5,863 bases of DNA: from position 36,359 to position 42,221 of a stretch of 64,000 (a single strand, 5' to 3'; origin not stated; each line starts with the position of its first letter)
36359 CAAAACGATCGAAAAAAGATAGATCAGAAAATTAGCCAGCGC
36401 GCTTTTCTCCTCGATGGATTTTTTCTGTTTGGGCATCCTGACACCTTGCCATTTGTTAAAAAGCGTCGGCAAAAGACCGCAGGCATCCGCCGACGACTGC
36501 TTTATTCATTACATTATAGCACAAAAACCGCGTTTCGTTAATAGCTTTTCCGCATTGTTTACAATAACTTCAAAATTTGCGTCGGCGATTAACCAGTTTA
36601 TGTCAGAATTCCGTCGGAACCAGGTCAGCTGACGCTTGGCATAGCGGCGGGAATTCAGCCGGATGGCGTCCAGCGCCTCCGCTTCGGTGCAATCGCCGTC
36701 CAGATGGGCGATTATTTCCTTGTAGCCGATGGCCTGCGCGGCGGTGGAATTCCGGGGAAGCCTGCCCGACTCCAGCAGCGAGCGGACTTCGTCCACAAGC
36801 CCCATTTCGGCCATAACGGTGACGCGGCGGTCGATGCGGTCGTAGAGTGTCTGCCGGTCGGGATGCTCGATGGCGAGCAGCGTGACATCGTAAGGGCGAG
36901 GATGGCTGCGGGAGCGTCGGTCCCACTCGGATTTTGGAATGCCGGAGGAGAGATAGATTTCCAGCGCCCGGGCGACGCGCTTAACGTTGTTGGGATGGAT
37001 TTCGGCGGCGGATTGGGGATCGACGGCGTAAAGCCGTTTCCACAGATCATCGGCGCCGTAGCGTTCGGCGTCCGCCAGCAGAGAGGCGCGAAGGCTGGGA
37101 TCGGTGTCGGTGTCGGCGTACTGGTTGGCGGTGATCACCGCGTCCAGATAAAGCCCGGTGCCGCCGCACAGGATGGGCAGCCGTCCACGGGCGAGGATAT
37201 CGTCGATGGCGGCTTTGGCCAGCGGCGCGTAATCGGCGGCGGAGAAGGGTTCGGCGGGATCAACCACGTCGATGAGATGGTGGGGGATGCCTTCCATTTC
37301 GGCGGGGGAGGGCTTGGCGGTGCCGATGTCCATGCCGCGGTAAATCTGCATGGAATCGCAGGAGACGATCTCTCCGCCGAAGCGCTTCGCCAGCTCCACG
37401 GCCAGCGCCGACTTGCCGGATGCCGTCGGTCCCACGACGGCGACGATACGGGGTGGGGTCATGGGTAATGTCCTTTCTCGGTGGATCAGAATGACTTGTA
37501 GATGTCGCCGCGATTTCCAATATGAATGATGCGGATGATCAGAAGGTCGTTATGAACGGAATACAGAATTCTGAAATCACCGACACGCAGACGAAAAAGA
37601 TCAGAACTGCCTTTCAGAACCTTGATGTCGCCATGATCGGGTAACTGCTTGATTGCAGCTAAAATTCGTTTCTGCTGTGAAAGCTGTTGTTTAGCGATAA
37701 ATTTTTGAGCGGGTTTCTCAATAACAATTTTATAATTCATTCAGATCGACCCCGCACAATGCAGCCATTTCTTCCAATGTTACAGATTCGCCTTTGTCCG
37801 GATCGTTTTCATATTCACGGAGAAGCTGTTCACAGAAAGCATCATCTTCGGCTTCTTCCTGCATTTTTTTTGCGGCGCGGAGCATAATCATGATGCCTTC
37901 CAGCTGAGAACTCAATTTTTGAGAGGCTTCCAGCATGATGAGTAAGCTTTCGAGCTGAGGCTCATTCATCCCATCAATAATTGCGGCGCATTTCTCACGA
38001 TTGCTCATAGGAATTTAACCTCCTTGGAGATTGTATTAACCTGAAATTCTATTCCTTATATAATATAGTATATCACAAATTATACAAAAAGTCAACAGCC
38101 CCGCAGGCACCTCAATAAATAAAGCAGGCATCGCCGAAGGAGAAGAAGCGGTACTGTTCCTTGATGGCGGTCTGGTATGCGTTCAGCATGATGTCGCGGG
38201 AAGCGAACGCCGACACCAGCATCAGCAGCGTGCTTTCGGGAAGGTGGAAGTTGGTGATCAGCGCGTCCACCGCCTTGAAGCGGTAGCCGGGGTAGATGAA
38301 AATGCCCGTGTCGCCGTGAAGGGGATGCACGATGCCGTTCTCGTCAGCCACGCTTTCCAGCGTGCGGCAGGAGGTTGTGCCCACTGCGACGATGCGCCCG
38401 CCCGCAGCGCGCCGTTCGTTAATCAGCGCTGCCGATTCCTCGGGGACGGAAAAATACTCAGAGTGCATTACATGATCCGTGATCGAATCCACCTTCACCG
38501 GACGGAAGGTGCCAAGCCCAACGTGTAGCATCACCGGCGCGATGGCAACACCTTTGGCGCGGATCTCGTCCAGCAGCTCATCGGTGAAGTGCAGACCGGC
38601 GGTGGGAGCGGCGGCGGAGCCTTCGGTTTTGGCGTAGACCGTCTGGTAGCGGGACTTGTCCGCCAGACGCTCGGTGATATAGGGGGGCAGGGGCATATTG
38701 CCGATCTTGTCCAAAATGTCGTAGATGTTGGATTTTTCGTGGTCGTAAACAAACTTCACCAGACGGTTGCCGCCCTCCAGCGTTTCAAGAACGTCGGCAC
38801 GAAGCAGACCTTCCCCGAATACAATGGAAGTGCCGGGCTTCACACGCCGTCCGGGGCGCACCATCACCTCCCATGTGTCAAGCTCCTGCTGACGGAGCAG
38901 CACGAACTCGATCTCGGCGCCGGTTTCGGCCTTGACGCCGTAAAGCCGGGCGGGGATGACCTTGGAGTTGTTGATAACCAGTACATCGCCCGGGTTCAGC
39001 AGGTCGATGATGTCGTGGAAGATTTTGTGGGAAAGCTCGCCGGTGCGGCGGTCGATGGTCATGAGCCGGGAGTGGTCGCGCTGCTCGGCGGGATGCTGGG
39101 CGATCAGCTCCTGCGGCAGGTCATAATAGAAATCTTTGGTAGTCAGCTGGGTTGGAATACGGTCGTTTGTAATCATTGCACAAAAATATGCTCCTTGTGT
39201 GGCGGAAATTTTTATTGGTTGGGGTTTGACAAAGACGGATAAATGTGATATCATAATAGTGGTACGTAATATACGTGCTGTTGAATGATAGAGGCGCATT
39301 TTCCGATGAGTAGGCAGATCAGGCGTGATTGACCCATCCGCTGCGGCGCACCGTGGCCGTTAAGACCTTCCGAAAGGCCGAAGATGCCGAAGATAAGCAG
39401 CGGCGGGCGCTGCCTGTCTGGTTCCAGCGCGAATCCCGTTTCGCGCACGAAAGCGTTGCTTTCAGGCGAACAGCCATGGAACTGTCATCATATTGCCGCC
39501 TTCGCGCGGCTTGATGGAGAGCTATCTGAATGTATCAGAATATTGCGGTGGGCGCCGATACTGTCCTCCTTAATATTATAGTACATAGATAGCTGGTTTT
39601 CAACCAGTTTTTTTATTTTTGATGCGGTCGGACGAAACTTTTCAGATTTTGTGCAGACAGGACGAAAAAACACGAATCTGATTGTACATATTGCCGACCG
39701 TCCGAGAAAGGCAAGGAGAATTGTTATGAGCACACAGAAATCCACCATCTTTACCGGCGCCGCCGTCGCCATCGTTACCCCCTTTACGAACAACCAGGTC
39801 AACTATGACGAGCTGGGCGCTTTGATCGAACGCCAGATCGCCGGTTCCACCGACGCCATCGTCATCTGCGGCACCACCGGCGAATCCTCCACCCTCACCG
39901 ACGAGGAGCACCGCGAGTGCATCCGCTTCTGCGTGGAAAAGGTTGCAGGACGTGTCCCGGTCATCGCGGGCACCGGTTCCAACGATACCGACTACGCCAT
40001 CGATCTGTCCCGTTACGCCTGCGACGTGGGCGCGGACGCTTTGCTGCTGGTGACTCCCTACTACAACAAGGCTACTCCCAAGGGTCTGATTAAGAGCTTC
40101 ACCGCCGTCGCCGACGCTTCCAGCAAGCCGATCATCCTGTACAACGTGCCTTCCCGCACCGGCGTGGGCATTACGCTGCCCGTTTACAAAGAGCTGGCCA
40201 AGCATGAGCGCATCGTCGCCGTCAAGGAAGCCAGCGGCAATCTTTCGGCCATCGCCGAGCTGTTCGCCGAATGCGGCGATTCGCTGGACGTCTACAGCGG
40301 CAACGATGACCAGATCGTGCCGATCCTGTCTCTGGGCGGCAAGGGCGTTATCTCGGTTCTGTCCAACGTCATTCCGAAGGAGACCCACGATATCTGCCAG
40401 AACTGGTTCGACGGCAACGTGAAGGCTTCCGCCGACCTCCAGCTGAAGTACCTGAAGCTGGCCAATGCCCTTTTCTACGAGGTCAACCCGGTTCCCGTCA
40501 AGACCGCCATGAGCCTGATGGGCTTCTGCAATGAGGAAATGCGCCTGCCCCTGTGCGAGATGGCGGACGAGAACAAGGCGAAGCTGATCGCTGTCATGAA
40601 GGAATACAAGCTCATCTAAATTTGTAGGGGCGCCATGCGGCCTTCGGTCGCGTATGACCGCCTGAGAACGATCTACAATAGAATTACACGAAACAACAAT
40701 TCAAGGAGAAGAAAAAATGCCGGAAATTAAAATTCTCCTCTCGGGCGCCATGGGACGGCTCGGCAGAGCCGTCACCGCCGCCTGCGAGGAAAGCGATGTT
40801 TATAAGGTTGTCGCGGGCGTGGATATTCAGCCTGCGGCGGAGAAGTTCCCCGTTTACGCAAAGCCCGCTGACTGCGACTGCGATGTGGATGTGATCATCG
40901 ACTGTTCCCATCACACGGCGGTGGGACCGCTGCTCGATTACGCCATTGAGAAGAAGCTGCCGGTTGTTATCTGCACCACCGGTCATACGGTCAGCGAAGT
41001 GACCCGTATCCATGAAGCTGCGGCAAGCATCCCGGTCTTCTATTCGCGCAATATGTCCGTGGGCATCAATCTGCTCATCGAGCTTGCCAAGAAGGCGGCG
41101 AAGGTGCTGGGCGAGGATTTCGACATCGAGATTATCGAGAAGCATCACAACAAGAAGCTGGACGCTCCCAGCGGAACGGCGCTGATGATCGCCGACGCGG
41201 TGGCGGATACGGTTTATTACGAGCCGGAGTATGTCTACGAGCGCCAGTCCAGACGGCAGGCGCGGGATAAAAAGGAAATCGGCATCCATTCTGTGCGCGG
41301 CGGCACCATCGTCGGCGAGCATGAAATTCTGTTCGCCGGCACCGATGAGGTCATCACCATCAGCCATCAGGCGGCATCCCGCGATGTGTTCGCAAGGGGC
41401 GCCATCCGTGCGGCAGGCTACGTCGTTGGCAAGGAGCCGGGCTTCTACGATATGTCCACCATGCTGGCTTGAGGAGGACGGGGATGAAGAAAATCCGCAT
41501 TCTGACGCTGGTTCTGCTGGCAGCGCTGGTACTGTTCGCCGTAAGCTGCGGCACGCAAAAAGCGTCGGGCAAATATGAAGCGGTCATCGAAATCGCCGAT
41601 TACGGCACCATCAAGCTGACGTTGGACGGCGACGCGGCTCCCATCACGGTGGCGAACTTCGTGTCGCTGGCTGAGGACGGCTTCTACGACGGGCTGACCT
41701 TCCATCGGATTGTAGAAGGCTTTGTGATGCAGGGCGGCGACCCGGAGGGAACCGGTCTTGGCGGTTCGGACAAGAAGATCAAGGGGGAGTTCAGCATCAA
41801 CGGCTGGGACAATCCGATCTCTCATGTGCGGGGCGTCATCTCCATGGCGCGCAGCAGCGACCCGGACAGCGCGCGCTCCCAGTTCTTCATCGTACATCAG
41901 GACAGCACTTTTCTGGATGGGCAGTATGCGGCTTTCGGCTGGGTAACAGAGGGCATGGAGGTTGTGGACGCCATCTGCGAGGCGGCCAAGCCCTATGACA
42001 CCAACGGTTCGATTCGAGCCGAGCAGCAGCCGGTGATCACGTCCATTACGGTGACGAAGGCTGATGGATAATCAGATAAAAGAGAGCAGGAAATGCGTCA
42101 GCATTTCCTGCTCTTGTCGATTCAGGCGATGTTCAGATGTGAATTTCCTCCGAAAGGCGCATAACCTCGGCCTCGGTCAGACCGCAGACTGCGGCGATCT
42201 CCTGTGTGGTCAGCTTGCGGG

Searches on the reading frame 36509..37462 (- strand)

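Call 87: search_protein_families(library=pfam, proteins=[window:36509-37462:-], max_evalue=0.0001)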
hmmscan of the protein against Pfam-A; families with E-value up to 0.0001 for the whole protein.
window:36509-37462:- (317 aa): 2 families
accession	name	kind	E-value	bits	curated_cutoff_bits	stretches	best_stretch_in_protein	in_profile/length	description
PF01715.23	IPPT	-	1.3e-89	300.5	23.6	1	39-284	1-242/243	IPP transferase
PF01745.22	IPT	-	4.5e-10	39.8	20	1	5-63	2-60/233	Isopentenyl transferase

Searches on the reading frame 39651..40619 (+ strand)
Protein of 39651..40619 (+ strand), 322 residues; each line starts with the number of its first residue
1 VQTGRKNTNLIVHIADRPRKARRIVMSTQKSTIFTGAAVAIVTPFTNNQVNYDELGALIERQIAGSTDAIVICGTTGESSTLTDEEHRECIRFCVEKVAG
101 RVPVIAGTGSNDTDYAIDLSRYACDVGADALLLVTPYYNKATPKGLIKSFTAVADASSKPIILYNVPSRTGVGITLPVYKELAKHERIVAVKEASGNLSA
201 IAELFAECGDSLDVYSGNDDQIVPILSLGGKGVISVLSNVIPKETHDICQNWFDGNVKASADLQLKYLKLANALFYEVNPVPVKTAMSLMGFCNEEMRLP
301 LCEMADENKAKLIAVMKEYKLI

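Call 88: search_protein_families(library=pfam, proteins=[window:39651-40619:+], max_evalue=0.0001)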
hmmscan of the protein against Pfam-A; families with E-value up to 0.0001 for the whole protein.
window:39651-40619:+ (322 aa): 1 family
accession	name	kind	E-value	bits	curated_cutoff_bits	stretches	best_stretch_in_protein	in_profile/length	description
PF00701.28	DHDPS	-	5.6e-85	285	22.1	1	34-318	2-288/289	Dihydrodipicolinate synthetase family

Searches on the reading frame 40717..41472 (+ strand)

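Call 88: search_protein_families(library=pfam, proteins=[window:40717-41472:+], max_evalue=0.0001)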
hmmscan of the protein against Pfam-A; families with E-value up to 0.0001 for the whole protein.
window:40717-41472:+ (251 aa): 2 families
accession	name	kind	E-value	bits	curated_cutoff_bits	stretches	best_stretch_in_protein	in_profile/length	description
PF05173.19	DapB_C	-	8.5e-48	161.9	27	1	116-250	1-121/121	Dihydrodipicolinate reductase, C-terminus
PF01113.26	DapB_N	-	3.4e-22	79.3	25.6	1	4-113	1-124/124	Dihydrodipicolinate reductase, N-terminus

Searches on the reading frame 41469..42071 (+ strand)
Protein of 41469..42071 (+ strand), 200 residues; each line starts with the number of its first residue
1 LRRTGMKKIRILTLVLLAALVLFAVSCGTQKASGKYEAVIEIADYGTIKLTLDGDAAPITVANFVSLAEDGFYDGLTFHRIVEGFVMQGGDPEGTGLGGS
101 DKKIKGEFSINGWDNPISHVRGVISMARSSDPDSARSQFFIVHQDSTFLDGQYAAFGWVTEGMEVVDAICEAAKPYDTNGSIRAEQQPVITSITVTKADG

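Call 88: search_protein_families(library=pfam, proteins=[window:41469-42071:+], max_evalue=0.0001)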
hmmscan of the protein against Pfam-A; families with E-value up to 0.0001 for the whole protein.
window:41469-42071:+ (200 aa): 1 family
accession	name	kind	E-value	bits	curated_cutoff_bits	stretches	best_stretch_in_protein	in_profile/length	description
PF00160.26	Pro_isomerase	-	4.3e-44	151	21.7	1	40-194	4-158/159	Cyclophilin type peptidyl-prolyl cis-trans isomerase/CLD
